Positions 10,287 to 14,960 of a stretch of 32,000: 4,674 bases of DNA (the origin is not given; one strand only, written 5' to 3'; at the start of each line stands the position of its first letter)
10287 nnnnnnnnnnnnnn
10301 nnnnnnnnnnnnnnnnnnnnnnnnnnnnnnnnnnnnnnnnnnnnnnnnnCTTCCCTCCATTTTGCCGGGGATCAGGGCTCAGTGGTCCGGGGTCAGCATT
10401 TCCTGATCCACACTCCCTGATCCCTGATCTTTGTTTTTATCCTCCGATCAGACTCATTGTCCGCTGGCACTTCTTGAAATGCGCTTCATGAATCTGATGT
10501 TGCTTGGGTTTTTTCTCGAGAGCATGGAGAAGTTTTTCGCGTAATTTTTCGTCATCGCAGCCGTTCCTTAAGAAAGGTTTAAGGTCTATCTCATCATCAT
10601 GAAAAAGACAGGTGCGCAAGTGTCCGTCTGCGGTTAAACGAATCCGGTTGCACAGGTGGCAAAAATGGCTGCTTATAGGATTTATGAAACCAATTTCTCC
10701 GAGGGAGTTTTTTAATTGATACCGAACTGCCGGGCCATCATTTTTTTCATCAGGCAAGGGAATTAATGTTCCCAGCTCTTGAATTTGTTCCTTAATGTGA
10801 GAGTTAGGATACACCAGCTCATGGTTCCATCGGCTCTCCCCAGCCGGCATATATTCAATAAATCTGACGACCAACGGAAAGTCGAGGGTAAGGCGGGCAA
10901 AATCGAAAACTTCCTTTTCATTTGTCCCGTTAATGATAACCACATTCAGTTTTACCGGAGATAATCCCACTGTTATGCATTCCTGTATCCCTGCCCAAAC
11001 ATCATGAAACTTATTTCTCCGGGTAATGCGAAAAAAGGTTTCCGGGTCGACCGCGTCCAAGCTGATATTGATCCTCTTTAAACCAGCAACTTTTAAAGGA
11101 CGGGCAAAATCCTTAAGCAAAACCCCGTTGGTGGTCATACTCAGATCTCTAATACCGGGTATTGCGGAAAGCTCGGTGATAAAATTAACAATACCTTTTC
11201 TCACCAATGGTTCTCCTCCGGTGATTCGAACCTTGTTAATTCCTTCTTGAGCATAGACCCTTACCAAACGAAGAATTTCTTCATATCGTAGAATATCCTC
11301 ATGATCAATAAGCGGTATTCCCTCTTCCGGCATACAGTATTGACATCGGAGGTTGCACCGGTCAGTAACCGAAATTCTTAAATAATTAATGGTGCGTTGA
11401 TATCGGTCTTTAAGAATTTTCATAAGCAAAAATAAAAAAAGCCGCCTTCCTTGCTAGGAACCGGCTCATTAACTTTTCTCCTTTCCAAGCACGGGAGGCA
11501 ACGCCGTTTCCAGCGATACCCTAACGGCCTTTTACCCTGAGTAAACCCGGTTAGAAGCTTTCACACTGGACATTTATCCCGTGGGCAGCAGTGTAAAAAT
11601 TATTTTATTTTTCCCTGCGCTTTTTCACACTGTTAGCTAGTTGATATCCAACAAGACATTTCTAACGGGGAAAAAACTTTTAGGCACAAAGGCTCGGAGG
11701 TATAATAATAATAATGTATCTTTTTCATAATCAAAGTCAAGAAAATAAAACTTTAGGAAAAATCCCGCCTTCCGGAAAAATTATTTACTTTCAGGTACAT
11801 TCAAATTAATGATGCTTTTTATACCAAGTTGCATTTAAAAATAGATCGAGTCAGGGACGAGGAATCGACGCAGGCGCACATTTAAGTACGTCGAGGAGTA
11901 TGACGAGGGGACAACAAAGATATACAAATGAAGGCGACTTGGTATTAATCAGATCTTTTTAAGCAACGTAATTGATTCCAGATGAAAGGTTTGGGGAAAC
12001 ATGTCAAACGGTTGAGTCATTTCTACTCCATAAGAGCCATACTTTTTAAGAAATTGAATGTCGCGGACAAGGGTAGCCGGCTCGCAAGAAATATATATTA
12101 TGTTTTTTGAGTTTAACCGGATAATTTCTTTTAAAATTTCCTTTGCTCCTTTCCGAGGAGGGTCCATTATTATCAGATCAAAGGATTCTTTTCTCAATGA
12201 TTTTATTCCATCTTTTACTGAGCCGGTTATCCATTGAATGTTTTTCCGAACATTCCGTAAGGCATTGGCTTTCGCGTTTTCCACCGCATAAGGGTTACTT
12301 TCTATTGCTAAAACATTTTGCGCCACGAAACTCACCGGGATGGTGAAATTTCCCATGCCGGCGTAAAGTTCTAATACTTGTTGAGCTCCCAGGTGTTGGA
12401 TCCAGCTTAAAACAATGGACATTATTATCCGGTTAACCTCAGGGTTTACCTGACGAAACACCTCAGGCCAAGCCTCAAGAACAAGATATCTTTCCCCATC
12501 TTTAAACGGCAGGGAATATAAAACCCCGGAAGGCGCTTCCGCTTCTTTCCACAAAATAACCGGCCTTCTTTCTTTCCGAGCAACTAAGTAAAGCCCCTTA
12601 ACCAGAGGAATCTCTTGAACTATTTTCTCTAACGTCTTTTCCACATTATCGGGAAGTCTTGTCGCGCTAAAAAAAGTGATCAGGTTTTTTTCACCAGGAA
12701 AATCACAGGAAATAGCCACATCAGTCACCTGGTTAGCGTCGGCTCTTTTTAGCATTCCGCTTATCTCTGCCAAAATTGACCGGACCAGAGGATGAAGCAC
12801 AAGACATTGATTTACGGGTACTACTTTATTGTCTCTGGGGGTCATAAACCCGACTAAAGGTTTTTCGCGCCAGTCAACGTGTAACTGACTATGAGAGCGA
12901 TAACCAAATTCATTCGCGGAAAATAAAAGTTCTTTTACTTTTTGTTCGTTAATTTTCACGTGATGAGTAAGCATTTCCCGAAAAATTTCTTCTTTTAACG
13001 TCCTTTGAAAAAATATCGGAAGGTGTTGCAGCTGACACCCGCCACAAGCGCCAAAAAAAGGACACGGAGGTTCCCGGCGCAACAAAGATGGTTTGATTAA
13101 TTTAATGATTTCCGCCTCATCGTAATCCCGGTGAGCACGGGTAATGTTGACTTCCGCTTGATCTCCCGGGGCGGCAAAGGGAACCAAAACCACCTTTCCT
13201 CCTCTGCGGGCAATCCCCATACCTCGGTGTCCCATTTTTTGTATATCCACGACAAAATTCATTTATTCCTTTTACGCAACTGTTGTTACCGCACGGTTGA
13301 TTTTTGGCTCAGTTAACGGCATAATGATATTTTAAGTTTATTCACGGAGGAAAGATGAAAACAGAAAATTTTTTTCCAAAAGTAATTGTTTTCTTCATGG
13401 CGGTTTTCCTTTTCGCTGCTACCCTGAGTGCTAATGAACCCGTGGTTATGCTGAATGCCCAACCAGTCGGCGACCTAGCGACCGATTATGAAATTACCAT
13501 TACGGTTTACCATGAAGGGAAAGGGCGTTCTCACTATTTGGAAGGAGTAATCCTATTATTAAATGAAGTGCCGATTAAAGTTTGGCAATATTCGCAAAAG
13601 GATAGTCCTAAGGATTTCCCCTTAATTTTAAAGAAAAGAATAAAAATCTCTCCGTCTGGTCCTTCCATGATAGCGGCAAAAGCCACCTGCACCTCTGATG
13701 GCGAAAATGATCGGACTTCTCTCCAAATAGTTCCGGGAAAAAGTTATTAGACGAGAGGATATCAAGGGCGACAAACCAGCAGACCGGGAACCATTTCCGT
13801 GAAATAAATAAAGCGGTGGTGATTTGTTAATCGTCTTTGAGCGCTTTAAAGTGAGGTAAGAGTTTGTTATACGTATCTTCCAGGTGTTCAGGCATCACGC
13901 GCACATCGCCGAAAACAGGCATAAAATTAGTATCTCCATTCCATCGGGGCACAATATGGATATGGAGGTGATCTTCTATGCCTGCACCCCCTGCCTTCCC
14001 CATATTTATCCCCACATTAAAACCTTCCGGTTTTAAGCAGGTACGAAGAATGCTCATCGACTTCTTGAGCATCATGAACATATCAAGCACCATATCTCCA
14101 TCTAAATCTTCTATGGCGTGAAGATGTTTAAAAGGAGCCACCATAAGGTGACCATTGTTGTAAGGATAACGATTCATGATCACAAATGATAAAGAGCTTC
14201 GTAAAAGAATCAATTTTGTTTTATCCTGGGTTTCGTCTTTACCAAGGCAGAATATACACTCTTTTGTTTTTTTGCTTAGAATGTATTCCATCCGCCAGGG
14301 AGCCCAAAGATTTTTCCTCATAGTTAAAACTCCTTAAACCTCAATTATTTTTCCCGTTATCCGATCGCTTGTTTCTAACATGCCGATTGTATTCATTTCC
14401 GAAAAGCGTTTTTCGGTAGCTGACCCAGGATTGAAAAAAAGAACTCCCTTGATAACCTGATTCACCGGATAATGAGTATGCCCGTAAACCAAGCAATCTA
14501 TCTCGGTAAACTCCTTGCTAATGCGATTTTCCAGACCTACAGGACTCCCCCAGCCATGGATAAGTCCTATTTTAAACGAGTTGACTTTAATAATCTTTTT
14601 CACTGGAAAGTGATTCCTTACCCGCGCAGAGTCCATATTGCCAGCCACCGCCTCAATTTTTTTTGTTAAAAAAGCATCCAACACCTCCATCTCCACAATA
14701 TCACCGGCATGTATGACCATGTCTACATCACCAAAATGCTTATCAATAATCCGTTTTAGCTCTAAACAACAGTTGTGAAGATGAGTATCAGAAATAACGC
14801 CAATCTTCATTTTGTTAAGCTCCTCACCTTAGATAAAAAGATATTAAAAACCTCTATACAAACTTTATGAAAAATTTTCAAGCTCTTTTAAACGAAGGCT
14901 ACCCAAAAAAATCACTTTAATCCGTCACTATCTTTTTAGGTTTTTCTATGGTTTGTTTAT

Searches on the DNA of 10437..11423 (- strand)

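Call 16: search_rna_families(sources=[L001, L002, L003, L004], threshold=gathering, show_alignments=4)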
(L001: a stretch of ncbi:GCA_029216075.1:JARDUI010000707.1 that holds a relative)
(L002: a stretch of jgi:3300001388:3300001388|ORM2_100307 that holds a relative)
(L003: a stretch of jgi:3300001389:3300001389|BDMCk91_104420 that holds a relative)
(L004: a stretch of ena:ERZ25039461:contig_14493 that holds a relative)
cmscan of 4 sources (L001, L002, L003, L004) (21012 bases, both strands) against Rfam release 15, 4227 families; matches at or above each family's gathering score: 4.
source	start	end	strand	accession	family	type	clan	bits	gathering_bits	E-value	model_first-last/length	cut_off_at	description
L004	2848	2968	+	RF01055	Molybdenum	Cis-reg; riboswitch;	-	84.4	36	1.5e-19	1-135/135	no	Molybdenum/Tungsten riboswitch aptamer (Moco RNA motif)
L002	1650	1873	+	RF01055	Molybdenum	Cis-reg; riboswitch;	-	66.9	36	2e-14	1-135/135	no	Molybdenum/Tungsten riboswitch aptamer (Moco RNA motif)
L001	2719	2968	+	RF01055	Molybdenum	Cis-reg; riboswitch;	-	64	36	1.5e-13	1-135/135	no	Molybdenum/Tungsten riboswitch aptamer (Moco RNA motif)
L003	1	83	+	RF01055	Molybdenum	Cis-reg; riboswitch;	-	48.8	36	4.1e-09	53-135/135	5'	Molybdenum/Tungsten riboswitch aptamer (Moco RNA motif)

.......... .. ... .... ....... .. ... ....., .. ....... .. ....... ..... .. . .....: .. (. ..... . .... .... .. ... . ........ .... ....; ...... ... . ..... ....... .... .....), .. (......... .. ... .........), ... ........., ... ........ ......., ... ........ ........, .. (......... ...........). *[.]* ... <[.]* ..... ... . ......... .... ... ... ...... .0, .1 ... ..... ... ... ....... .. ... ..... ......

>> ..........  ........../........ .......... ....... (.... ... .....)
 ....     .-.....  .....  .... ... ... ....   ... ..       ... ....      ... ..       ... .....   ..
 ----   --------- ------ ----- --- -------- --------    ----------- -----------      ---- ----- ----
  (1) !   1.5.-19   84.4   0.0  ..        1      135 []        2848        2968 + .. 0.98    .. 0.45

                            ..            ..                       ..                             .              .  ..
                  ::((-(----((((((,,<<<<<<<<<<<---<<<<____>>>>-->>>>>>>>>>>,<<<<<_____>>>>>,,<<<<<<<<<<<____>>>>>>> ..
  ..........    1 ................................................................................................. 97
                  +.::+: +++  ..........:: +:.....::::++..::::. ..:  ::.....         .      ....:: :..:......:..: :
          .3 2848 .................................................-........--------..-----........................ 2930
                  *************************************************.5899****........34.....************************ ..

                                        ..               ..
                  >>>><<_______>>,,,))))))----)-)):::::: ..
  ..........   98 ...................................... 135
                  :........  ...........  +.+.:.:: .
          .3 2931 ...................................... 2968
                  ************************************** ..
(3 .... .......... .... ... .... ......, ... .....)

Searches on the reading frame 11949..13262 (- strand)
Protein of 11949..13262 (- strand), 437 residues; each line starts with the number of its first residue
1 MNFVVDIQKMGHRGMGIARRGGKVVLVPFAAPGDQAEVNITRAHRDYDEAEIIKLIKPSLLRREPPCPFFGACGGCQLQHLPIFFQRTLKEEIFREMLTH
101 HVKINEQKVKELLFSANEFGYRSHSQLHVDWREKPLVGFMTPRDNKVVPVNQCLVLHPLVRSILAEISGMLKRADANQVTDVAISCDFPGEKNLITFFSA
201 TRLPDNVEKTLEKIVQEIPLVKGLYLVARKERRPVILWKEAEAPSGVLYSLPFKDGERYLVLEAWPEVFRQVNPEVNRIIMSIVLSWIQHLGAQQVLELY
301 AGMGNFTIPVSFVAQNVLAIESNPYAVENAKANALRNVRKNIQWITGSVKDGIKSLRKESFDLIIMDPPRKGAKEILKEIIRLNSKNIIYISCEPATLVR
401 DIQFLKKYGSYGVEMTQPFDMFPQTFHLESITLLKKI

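Call 9: search_protein_families(library=ncbifam, proteins=[window:11949-13262:-])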
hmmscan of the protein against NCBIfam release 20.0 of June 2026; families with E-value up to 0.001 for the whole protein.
window:11949-13262:- (437 aa): 24 families
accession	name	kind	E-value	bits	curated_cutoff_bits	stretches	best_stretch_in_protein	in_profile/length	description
TIGR00479.1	rumA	equivalog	5.7e-93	312.1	183.55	1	11-429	2-432/432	23S rRNA (uracil(1939)-C(5))-methyltransferase RlmD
NF009639.0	PRK13168.1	equivalog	4.3e-92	309.3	458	1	3-436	17-445/446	23S rRNA (uracil(1939)-C(5))-methyltransferase RlmD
NF002910.0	PRK03522.2-3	equivalog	2.4e-32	112.4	558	1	67-436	3-382/383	23S rRNA (uracil(747)-C(5))-methyltransferase RlmC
NF002909.0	PRK03522.2-1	equivalog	3.3e-29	102.2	553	1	71-436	9-373/374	23S rRNA (uracil(747)-C(5))-methyltransferase RlmC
TIGR02085.1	meth_trns_rumB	equivalog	3e-28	98.9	429.5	1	263-436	204-374/374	23S rRNA (uracil(747)-C(5))-methyltransferase RlmC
TIGR02143.1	trmA_only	equivalog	3.7e-24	85.4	334.65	1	114-436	28-351/352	tRNA (uridine(54)-C5)-methyltransferase TrmA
NF002913.0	PRK03522.2-6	equivalog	8.3e-12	45.1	537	1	361-435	267-339/342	23S rRNA (uracil(747)-C(5))-methyltransferase RlmC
NF053718.1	23SC1962Mtase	equivalog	7.6e-08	31.5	575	1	289-370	207-290/383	23S rRNA (cytosine(1962)-C(5))-methyltransferase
NF011529.0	PRK14968.1-3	equivalog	1.5e-07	31.1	162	1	292-369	34-107/198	putative methyltransferase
TIGR00537.1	hemK_rel_arch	hypoth_equivalog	9.6e-07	28.7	87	1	289-371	16-93/179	HemK2/MTQ2 family protein methyltransferase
NF053605.1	PyTRAM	equivalog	1.6e-06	27.7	85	1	3-50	8-55/56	TRAM domain-containing RNA chaperone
NF047730.1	tRNAMtaseTrm5b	equivalog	3.4e-06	26.5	600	1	295-388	184-274/330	tRNA (guanine(37)-N1)-methyltransferase Trm5b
TIGR03534.1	RF_mod_PrmC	equivalog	5.8e-06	25.9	199.1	1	282-369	78-165/253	peptide chain release factor N(5)-glutamine methyltransferase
TIGR02469.1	CbiT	equivalog_domain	1.2e-05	25.6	78.3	1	283-382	10-110/124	precorrin-6Y C5,15-methyltransferase (decarboxylating) subunit CbiT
NF043040.1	corrin_prot_MT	hypoth_equivalog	1.7e-05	24.4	180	1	292-366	41-116/216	corrinoid protein-associated methyltransferase CpaM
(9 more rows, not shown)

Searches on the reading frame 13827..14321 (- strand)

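Call 9: search_protein_families(library=ncbifam, proteins=[window:13827-14321:-])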
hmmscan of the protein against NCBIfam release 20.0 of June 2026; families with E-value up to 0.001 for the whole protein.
window:13827-14321:- (164 aa): 2 families
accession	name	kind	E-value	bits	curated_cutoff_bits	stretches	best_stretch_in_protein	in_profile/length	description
NF052622.1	ATPAdlTfActino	equivalog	6.6e-42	143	290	1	3-154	13-170/176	ATP adenylyltransferase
NF045834.1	M_plasma_HinT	exception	3.6e-07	31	130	1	46-125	22-100/102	histidine triad protein HinT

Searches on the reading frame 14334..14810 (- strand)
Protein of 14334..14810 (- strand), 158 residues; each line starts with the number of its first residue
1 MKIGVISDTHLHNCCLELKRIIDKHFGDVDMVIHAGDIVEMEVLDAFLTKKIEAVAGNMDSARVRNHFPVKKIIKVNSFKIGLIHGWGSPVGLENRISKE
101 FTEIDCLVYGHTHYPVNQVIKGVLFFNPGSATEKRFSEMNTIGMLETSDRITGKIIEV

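Call 9: search_protein_families(library=ncbifam, proteins=[window:14334-14810:-])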
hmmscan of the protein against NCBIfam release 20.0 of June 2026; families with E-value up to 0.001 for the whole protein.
window:14334-14810:- (158 aa): 2 families
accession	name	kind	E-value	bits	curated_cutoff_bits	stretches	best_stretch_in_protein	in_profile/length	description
TIGR00040.1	yfcE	subfamily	1.8e-31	109.4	56.25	1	1-149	1-152/158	YfcE family phosphodiesterase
NF006988.0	PRK09453.1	equivalog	3.4e-15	56.3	117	1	49-148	63-163/183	phosphodiesterase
